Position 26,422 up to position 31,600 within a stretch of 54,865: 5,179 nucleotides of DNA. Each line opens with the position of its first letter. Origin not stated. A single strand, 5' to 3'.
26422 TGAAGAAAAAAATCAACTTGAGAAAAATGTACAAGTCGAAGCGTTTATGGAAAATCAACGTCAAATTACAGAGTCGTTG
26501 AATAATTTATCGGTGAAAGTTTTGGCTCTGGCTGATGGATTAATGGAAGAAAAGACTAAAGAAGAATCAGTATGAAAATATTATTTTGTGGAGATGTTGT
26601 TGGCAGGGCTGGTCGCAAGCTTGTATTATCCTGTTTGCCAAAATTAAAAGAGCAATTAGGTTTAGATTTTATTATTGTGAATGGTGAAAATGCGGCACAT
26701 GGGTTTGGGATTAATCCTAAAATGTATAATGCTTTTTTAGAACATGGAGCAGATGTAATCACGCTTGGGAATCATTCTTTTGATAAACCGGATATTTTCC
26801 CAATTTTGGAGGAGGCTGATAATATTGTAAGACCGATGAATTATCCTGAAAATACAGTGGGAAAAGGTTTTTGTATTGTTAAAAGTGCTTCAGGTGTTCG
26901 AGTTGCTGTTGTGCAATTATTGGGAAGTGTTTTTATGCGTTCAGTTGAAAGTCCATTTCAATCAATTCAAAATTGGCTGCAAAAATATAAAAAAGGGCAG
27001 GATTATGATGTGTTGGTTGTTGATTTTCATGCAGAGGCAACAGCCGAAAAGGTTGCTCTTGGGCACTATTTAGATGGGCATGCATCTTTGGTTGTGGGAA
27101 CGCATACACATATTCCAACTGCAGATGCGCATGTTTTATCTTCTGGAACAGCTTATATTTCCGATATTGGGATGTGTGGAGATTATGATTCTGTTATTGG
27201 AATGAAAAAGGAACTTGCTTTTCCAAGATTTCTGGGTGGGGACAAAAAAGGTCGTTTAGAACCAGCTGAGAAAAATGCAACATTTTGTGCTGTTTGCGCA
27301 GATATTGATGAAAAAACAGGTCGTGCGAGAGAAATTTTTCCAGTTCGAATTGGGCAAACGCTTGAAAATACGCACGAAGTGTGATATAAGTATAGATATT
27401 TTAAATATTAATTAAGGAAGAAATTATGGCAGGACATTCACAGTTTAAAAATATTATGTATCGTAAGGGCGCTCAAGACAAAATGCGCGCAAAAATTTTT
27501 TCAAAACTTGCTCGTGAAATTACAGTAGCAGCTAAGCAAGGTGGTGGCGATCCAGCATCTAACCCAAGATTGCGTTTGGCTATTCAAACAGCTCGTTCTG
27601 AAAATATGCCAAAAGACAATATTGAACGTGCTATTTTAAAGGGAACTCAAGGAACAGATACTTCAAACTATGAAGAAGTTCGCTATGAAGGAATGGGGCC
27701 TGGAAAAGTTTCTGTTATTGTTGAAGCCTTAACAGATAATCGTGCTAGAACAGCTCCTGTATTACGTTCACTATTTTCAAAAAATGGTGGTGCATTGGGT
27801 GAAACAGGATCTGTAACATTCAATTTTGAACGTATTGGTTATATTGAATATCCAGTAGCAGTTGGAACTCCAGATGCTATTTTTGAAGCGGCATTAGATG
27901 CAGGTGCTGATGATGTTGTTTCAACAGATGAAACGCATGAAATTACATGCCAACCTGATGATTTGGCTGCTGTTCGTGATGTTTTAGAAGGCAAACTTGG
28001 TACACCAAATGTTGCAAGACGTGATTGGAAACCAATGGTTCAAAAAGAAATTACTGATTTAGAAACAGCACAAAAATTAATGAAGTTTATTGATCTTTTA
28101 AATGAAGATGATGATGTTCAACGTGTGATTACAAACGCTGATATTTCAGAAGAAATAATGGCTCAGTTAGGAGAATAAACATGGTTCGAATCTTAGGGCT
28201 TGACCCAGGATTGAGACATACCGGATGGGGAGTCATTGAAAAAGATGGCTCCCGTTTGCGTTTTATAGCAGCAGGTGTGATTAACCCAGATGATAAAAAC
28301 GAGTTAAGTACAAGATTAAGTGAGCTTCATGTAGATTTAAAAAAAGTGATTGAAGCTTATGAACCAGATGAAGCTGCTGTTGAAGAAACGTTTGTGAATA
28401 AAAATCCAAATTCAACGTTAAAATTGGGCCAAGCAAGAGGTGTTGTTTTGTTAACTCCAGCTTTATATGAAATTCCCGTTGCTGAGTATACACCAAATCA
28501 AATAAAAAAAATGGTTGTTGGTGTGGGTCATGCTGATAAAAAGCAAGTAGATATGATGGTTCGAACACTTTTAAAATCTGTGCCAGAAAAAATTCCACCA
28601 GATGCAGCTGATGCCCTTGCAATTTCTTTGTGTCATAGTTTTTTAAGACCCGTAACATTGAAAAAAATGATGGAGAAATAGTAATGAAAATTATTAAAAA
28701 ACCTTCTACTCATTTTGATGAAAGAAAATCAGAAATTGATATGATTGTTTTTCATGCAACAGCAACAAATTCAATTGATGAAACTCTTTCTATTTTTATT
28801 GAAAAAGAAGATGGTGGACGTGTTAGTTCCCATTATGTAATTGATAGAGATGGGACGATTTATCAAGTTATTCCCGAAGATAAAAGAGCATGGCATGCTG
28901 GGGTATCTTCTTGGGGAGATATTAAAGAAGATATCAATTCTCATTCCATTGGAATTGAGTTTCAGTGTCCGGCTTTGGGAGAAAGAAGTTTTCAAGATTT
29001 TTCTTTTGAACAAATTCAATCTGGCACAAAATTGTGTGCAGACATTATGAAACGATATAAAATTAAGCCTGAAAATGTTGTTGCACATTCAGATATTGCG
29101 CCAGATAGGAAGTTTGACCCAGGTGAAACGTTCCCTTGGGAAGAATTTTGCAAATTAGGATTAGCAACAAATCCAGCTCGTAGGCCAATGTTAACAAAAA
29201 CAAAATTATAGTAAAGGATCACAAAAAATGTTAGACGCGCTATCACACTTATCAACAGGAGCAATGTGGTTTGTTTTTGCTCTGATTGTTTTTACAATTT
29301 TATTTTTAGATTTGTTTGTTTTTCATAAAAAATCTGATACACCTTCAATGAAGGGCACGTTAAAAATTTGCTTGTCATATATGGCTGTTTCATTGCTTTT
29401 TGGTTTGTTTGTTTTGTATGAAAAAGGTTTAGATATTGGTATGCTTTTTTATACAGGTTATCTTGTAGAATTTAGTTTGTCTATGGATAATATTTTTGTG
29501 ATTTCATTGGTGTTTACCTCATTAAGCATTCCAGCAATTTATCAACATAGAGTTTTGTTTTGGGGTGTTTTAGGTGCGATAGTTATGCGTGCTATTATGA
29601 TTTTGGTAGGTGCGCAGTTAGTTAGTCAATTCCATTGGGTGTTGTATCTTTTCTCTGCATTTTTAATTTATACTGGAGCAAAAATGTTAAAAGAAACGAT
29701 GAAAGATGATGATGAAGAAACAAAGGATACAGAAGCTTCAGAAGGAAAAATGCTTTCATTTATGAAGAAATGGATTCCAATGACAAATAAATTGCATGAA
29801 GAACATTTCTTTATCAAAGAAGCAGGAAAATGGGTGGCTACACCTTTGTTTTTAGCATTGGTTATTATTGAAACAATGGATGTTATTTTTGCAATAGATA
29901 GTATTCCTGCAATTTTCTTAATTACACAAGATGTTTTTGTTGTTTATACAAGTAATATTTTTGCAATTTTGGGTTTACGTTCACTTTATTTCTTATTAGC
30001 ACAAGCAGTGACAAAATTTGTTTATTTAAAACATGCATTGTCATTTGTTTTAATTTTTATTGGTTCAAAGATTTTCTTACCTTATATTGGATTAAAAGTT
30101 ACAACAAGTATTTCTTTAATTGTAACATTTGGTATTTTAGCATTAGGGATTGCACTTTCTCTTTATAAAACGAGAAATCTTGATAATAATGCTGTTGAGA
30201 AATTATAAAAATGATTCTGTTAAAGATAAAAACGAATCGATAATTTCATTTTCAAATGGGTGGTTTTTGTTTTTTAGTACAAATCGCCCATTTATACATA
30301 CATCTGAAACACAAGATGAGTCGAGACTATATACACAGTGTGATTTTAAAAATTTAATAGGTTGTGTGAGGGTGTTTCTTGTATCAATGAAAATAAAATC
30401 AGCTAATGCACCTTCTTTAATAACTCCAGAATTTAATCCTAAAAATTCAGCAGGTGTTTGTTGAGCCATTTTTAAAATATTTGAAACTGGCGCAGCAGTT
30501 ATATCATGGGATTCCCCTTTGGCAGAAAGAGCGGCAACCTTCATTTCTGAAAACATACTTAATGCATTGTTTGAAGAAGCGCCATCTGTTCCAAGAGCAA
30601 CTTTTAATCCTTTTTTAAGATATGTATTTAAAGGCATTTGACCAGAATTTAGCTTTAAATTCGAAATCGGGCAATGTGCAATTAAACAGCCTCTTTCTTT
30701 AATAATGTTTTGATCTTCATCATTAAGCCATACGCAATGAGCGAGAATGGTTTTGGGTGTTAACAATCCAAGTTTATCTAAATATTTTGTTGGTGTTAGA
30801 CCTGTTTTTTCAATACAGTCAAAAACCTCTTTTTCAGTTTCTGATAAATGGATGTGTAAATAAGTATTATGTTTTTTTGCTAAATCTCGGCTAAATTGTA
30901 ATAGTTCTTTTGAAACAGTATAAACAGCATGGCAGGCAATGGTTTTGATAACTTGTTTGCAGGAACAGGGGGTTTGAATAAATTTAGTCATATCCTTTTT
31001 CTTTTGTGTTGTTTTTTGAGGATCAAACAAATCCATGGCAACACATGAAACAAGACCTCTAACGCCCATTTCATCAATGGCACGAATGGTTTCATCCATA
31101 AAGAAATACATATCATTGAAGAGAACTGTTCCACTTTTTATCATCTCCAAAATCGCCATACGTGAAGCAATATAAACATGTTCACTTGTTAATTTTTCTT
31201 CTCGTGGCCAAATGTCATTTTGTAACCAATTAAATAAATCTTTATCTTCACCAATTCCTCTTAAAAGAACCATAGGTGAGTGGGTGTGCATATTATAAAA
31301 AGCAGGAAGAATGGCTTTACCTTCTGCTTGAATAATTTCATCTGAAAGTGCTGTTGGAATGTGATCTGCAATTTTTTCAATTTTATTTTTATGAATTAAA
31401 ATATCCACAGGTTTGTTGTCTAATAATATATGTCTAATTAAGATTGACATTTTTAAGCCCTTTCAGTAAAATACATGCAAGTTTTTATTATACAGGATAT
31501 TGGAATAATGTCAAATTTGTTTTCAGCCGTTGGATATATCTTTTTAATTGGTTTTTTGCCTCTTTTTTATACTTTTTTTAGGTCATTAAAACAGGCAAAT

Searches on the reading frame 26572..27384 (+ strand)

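Call 27: search_protein_families(library=pfam, proteins=[window:26572-27384:+], max_evalue=0.00001)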
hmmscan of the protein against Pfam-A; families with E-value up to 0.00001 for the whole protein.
window:26572-27384:+ (270 aa): 2 families
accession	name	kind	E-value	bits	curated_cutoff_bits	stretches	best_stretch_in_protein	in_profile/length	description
PF13277.11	YmdB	-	2.1e-99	332.3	27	1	4-256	1-251/253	YmdB-like protein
PF00149.33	Metallophos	-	3.2e-10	41.2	21.5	1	1-182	1-191/191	Calcineurin-like phosphoesterase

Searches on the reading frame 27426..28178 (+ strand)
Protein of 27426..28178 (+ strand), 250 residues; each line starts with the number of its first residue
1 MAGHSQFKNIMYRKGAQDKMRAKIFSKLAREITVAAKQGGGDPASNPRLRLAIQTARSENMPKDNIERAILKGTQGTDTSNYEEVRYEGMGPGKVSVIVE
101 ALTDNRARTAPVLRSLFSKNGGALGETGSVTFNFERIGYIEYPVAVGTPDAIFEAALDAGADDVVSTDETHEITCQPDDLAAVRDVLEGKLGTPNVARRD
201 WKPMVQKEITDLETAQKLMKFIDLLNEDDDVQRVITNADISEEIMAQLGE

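Call 27: search_protein_families(library=pfam, proteins=[window:27426-28178:+], max_evalue=0.00001)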
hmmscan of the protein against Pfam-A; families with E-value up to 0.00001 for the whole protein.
window:27426-28178:+ (250 aa): 2 families
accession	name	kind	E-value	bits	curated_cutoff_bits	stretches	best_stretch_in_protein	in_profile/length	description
PF01709.26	Transcrip_reg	-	2.7e-50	170.7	27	1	82-238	1-160/160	TACO1/YebC second and third domain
PF20772.2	TACO1_YebC_N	-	4.9e-32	110.7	36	1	5-75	1-72/73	TACO1/YebC protein N-terminal domain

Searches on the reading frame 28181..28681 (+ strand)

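Call 27: search_protein_families(library=pfam, proteins=[window:28181-28681:+], max_evalue=0.00001)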
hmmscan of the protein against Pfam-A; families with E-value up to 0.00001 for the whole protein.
window:28181-28681:+ (166 aa): 1 family
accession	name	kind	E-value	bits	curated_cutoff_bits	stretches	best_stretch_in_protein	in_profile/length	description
PF02075.23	RuvC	-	1.2e-49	168.4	22.2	1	4-152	1-148/148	Crossover junction endodeoxyribonuclease RuvC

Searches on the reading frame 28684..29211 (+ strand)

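Call 27: search_protein_families(library=pfam, proteins=[window:28684-29211:+], max_evalue=0.00001)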
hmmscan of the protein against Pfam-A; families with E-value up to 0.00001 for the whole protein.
window:28684-29211:+ (175 aa): 1 family
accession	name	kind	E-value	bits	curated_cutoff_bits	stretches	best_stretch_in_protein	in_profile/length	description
PF01510.30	Amidase_2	-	3.9e-35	121.5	26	1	16-148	3-131/131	N-acetylmuramoyl-L-alanine amidase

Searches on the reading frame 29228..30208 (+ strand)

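Call 27: search_protein_families(library=pfam, proteins=[window:29228-30208:+], max_evalue=0.00001)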
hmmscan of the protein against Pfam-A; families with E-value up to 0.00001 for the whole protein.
window:29228-30208:+ (326 aa): 1 family
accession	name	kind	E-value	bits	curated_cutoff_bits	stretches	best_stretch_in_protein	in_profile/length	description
PF03741.22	TerC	-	8.3e-53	179.2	27.8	1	76-284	2-176/178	Integral membrane protein TerC family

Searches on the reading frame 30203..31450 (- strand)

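Call 27: search_protein_families(library=pfam, proteins=[window:30203-31450:-], max_evalue=0.00001)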
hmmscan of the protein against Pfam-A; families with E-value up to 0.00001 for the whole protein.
window:30203-31450:- (415 aa): 2 families
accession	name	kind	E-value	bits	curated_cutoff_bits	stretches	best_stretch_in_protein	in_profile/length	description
PF01979.26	Amidohydro_1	-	2.7e-66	224.6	25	1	47-391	2-345/345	Amidohydrolase family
PF07969.17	Amidohydro_3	-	6.7e-11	42.8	29.7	1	197-389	277-469/472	Amidohydrolase family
